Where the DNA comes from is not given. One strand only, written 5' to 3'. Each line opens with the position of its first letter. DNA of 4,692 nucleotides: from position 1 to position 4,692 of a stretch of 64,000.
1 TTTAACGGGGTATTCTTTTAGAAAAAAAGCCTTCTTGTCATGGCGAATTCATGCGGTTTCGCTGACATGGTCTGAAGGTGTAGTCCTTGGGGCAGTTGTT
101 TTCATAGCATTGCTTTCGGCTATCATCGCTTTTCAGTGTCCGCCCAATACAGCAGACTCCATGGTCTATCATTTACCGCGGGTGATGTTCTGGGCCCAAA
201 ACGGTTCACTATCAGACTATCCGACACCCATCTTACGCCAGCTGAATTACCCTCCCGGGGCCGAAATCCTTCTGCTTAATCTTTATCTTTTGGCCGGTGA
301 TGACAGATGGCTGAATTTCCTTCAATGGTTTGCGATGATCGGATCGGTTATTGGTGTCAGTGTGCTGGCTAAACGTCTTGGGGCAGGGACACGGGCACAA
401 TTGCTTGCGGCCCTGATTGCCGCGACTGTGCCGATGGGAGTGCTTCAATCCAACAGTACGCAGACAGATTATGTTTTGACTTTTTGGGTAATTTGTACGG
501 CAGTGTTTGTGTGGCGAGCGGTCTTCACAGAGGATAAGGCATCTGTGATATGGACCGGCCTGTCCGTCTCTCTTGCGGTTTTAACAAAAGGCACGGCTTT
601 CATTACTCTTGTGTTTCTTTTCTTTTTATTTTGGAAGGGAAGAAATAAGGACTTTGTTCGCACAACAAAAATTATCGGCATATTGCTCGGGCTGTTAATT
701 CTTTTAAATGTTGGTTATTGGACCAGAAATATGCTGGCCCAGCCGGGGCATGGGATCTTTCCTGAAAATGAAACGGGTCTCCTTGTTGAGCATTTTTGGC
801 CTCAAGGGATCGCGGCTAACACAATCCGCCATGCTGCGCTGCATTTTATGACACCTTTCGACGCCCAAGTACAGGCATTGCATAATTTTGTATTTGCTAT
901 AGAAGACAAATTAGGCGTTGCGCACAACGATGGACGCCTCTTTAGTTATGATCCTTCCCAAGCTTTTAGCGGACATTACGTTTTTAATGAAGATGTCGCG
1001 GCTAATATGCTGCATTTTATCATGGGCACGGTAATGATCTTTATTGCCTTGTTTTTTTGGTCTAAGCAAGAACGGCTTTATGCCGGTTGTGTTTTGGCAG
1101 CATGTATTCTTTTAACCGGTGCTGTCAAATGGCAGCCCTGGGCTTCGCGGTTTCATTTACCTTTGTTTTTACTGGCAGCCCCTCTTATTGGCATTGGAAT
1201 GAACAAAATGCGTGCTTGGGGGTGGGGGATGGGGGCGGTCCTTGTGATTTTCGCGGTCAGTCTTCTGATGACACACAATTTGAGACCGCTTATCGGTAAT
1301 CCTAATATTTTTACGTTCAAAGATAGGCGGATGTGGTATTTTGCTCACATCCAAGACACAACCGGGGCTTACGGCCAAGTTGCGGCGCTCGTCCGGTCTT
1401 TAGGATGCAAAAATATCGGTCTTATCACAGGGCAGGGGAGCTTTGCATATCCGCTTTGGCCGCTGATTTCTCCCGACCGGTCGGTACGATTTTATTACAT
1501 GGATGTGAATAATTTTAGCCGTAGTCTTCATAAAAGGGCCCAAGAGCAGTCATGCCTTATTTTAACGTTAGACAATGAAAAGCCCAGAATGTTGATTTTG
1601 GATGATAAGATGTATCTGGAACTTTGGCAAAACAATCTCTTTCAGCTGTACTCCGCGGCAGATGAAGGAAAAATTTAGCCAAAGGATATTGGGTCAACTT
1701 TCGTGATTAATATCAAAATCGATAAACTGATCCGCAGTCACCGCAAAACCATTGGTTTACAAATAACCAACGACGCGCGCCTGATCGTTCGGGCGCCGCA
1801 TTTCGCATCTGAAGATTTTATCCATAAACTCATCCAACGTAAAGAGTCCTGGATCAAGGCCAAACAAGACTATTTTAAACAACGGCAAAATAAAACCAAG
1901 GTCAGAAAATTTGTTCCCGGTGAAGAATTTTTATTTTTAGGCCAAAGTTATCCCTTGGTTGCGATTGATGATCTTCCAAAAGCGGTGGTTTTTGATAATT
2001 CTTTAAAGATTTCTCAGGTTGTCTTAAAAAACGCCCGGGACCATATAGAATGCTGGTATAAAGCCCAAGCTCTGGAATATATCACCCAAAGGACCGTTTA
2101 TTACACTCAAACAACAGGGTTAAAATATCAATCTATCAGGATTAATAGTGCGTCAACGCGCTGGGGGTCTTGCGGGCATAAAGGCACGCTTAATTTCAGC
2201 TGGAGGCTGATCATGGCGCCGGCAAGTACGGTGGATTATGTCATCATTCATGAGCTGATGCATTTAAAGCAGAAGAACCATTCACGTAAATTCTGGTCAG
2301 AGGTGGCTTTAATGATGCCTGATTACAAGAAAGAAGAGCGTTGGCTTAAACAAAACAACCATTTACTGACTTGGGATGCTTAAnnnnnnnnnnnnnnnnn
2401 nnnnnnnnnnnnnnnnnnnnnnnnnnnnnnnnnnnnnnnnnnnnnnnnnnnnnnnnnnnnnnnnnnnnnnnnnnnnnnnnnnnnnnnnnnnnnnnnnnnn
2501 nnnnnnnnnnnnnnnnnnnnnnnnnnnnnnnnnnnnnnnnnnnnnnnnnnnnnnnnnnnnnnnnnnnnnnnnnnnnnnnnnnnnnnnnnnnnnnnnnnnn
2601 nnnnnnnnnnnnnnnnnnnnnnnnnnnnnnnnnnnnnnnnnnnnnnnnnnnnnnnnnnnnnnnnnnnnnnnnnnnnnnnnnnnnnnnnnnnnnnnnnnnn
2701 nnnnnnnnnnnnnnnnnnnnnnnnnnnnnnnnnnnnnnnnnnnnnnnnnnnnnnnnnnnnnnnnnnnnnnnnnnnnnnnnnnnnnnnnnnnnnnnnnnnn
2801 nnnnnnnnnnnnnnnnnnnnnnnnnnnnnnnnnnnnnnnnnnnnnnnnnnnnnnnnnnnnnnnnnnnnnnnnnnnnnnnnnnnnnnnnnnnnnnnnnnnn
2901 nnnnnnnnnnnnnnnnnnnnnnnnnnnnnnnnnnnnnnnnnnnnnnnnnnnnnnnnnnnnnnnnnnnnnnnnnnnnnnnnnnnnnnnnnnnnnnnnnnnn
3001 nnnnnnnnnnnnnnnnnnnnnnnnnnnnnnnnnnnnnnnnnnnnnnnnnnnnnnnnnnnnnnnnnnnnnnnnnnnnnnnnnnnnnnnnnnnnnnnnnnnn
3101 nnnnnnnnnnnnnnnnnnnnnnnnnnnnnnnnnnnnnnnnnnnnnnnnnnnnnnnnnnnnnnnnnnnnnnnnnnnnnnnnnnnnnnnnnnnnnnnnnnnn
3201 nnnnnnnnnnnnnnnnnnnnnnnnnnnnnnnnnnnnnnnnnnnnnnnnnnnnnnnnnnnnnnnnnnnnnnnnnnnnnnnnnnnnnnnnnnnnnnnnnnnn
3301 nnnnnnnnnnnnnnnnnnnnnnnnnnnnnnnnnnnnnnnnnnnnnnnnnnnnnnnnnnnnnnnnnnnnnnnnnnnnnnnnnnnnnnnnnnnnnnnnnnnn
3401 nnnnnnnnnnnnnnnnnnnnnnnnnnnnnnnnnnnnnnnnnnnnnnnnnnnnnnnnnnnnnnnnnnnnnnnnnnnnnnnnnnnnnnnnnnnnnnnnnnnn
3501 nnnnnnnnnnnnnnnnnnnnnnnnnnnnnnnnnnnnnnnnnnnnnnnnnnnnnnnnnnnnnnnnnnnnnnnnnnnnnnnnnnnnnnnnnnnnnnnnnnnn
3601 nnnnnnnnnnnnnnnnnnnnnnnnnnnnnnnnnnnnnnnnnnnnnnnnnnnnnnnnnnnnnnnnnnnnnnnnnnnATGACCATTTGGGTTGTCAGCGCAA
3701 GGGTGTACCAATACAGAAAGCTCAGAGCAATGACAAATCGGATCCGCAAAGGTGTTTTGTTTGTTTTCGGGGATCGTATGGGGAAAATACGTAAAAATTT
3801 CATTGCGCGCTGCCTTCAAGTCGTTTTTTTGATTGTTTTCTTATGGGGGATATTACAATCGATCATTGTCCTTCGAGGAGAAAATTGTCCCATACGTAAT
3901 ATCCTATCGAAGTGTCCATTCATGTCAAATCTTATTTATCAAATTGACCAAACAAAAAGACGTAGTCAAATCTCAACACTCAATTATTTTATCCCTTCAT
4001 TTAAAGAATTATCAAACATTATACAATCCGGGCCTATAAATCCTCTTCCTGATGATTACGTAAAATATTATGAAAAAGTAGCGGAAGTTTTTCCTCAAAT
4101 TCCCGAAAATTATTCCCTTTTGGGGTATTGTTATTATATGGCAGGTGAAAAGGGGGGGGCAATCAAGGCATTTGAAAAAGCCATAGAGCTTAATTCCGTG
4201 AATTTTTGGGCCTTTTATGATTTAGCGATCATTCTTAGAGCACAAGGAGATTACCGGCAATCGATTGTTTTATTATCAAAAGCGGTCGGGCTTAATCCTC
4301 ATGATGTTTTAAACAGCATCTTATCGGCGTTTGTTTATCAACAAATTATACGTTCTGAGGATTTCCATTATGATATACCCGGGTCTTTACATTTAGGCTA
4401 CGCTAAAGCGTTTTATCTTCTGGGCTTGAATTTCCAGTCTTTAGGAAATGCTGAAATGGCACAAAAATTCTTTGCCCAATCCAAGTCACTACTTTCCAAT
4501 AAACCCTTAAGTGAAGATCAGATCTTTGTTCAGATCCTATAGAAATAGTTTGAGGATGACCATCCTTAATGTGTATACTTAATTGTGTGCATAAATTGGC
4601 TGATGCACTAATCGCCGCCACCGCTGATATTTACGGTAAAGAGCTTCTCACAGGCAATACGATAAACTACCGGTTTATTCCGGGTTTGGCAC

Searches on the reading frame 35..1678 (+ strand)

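Call 34: search_protein_families(library=pfam, proteins=[window:35-1678:+], max_evalue=0.001)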
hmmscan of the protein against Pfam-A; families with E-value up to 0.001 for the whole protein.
window:35-1678:+ (547 aa): 2 families
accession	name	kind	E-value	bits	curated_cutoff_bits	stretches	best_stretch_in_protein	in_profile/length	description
PF13231.12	PMT_2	-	4.8e-10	40.3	26.1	1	73-229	3-160/160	Dolichyl-phosphate-mannose-protein mannosyltransferase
PF02366.24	PMT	-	4e-06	27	22.7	1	93-216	85-217/245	Dolichyl-phosphate-mannose-protein mannosyltransferase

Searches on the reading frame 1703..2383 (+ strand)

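Call 34: search_protein_families(library=pfam, proteins=[window:1703-2383:+], max_evalue=0.001)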
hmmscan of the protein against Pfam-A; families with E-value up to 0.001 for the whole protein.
window:1703-2383:+ (226 aa): 1 family
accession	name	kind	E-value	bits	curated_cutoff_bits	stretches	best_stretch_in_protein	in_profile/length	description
PF01863.23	YgjP-like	-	4.2e-58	197.2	26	1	15-218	1-207/207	YgjP-like, metallopeptidase domain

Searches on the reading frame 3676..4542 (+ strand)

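Call 34: search_protein_families(library=pfam, proteins=[window:3676-4542:+], max_evalue=0.001)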
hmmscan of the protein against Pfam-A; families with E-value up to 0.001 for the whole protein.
window:3676-4542:+ (288 aa): 12 families
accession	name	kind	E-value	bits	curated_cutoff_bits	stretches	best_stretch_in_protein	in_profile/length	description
PF00515.34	TPR_1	-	5e-15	55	27.8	2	146-173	4-31/34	Tetratricopeptide repeat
PF07719.23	TPR_2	-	9.3e-15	53.9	27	1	144-173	2-31/34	Tetratricopeptide repeat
PF13181.12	TPR_8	-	3.1e-11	43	25.7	0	144-174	2-32/34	Tetratricopeptide repeat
PF13424.12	TPR_12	-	2.2e-10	41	30.1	0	235-269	37-71/77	Tetratricopeptide repeat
PF13431.12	TPR_17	-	7.1e-10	38.8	24.4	1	165-196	1-32/34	Tetratricopeptide repeat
PF13414.12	TPR_11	-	8.5e-08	32.2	26.8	1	150-186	1-37/42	TPR repeat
PF13174.12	TPR_6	-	1.8e-07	31.8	26.3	0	148-171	5-28/33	Tetratricopeptide repeat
PF12895.13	ANAPC3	-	5.3e-07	30.3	27.2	1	129-202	9-81/82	Anaphase-promoting complex, cyclosome, subunit 3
PF13432.12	TPR_16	-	4.3e-06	27.5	32.7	0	130-172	18-60/65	Tetratricopeptide repeat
PF13428.12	TPR_14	-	6.8e-06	26.7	23.5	0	178-211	2-35/44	Tetratricopeptide repeat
PF14559.12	TPR_19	-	2.6e-05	24.9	25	0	161-209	9-57/68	Tetratricopeptide repeat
PF23914.1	TPR_CcmH_CycH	-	0.00027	21.3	42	0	145-222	52-132/158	Cytochrome c-type biogenesis protein H TPR domain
